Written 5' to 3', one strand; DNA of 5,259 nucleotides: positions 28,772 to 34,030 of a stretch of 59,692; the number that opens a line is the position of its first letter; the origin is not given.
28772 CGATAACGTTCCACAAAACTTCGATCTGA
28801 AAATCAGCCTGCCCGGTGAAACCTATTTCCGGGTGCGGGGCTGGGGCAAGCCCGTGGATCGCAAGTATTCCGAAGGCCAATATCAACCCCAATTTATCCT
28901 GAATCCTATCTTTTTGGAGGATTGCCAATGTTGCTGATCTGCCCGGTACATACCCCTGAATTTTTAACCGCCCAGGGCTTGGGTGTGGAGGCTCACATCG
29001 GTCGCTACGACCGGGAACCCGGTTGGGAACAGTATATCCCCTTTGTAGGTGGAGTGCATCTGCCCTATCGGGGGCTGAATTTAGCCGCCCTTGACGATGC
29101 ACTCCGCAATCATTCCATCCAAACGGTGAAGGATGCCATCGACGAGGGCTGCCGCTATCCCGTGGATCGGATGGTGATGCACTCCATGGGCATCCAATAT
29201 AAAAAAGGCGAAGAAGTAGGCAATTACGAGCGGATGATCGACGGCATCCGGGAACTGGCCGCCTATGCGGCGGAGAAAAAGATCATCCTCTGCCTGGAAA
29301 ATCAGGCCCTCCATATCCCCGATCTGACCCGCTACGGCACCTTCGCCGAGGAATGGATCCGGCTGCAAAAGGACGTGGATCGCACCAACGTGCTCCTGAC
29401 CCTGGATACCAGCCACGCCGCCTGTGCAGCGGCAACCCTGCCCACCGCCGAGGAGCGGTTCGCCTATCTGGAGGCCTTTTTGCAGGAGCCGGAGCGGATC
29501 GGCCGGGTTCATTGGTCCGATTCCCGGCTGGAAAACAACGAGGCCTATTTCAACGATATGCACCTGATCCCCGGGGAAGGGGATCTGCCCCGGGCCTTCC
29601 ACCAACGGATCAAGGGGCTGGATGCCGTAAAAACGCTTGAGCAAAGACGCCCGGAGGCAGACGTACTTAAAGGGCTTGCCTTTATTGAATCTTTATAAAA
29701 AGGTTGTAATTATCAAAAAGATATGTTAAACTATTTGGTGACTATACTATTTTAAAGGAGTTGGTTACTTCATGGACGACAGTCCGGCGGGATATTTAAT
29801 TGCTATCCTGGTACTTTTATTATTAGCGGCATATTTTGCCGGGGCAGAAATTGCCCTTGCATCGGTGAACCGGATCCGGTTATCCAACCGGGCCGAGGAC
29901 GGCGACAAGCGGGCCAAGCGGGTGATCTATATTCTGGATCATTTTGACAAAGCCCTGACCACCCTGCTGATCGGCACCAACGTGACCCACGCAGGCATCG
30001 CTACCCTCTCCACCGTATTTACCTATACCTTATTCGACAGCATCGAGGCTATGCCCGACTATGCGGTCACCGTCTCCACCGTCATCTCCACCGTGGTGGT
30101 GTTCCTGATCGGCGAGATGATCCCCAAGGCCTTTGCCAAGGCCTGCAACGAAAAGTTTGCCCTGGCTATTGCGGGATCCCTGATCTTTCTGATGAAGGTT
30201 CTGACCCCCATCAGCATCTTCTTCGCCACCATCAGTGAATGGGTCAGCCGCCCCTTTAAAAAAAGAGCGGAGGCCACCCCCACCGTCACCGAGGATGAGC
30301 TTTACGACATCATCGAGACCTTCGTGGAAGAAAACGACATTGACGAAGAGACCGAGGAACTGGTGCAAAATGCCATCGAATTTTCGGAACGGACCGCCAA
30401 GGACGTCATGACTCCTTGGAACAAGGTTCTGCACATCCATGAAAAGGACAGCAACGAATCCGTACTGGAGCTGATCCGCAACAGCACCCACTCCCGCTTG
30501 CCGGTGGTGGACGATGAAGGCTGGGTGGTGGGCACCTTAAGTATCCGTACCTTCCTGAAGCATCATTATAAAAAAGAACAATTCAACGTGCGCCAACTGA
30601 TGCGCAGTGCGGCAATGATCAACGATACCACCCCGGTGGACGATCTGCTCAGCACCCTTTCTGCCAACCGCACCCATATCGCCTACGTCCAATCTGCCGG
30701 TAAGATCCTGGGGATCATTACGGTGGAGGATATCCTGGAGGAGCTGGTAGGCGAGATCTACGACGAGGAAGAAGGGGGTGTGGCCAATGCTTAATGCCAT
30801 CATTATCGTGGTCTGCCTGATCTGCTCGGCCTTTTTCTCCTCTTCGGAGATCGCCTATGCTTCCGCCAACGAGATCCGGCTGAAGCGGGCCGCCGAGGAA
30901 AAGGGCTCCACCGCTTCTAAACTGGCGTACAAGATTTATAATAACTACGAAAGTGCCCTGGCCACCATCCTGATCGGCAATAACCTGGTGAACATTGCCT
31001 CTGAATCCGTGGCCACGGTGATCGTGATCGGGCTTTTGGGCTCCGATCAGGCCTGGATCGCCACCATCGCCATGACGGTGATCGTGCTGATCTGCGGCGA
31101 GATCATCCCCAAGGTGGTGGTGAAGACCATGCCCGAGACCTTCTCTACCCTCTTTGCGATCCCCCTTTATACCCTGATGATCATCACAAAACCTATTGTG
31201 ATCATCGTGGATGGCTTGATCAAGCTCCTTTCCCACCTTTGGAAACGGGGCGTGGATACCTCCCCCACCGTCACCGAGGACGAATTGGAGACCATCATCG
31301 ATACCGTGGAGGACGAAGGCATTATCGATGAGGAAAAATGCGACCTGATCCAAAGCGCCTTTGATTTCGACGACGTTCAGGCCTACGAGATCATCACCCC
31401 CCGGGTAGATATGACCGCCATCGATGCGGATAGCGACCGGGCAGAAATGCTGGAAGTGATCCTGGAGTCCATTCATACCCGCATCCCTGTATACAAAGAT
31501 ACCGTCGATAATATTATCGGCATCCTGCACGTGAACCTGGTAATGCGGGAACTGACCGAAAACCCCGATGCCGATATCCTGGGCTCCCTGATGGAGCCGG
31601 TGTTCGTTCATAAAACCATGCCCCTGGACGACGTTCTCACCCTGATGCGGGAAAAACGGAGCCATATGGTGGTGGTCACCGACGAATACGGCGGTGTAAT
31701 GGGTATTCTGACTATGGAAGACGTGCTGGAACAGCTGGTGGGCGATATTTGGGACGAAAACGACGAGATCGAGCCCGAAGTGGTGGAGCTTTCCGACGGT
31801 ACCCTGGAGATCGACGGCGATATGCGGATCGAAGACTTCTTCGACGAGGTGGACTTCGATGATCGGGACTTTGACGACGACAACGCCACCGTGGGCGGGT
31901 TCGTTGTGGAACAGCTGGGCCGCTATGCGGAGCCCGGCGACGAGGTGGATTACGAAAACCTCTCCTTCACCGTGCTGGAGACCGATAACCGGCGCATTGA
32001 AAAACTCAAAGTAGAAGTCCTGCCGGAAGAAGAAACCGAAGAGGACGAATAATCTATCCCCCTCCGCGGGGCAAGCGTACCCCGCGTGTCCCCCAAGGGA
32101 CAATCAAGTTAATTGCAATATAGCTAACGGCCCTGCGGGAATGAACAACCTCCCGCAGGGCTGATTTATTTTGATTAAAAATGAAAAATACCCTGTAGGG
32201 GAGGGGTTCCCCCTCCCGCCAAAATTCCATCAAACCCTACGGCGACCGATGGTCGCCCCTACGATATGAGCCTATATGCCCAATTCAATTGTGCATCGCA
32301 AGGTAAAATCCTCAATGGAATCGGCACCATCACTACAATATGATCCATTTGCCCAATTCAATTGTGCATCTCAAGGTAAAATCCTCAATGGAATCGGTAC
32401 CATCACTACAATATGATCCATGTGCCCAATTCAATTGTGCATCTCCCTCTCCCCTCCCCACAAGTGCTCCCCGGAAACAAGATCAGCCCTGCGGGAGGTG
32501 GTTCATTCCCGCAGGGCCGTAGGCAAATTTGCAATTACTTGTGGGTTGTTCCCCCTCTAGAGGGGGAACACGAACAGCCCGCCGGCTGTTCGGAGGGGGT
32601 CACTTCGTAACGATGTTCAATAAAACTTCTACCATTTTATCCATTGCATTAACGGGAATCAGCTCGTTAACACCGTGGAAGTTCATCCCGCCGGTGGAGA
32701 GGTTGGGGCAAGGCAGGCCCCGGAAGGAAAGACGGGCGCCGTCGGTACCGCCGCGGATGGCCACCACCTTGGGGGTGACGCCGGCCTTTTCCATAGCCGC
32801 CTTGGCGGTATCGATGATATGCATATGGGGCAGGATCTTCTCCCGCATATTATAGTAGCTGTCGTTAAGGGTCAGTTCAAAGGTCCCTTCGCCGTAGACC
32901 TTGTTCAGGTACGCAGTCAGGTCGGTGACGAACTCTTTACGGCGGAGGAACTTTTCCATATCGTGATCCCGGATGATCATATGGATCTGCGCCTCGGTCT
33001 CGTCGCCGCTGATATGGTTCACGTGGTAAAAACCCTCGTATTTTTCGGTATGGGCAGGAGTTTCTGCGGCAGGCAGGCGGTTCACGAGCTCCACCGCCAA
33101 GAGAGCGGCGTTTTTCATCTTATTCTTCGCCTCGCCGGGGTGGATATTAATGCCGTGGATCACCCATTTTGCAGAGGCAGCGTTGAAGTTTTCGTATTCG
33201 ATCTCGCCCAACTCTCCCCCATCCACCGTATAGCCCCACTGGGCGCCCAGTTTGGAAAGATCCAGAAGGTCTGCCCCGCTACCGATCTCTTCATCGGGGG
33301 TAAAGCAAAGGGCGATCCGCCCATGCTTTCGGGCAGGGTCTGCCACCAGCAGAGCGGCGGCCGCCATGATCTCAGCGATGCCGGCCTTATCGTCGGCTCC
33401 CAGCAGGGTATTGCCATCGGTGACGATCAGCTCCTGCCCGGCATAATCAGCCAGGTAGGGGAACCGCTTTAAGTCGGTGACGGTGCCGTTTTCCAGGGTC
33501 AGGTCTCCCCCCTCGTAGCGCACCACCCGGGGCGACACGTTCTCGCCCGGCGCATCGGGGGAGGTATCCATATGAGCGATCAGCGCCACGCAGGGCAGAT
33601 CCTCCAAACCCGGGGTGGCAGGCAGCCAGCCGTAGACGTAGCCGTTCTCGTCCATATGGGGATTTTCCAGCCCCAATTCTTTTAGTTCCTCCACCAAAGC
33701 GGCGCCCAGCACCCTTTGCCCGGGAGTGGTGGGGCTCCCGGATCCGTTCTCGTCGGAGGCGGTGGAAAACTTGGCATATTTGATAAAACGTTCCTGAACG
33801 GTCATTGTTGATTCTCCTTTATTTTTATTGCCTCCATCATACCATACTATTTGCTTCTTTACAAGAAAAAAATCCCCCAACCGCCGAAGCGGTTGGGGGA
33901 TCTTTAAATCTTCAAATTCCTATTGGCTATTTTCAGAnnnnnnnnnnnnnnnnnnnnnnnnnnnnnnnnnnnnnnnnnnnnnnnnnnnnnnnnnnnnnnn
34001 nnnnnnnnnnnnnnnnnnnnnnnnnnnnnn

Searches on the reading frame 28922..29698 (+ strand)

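Call 68: search_protein_families(library=pfam, proteins=[window:28922-29698:+], max_evalue=0.00001)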
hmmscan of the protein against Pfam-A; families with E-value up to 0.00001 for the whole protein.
window:28922-29698:+ (258 aa): 1 family
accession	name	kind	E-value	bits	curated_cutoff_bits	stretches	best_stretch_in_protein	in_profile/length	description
PF01261.30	AP_endonuc_2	-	1.9e-22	80.6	31.1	1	45-257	46-248/249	Xylose isomerase-like TIM barrel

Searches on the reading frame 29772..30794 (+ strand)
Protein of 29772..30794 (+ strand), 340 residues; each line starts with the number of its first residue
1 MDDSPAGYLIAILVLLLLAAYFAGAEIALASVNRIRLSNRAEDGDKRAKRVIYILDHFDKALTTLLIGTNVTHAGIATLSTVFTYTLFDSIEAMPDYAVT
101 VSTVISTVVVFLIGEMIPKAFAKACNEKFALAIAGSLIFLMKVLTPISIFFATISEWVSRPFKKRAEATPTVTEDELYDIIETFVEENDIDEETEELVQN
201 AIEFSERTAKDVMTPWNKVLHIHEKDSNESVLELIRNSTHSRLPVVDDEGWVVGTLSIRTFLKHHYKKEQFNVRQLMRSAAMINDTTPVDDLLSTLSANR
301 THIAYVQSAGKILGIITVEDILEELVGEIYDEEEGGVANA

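Call 41: search_protein_families(library=pfam, proteins=[window:29772-30794:+], max_evalue=0.00001)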
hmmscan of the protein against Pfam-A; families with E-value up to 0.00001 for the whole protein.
window:29772-30794:+ (340 aa): 2 families
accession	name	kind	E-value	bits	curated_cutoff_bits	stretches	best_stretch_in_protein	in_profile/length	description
PF01595.25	CNNM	-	1.5e-43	149.1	28.4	1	11-193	2-180/181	Cyclin M transmembrane N-terminal domain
PF00571.33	CBS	-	5.5e-17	62.3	24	2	209-264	1-54/57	CBS domain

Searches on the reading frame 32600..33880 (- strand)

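Call 41: search_protein_families(library=pfam, proteins=[window:32600-33880:-], max_evalue=0.00001)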
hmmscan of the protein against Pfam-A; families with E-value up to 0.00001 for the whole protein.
window:32600-33880:- (426 aa): 2 families
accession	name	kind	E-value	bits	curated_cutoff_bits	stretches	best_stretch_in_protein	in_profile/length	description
PF01546.33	Peptidase_M20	-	3.9e-13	50.2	24.6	1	162-425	34-205/206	Peptidase family M20/M25/M40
PF07687.19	M20_dimer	-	5.8e-11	42.7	21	1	229-332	1-106/107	Peptidase dimerisation domain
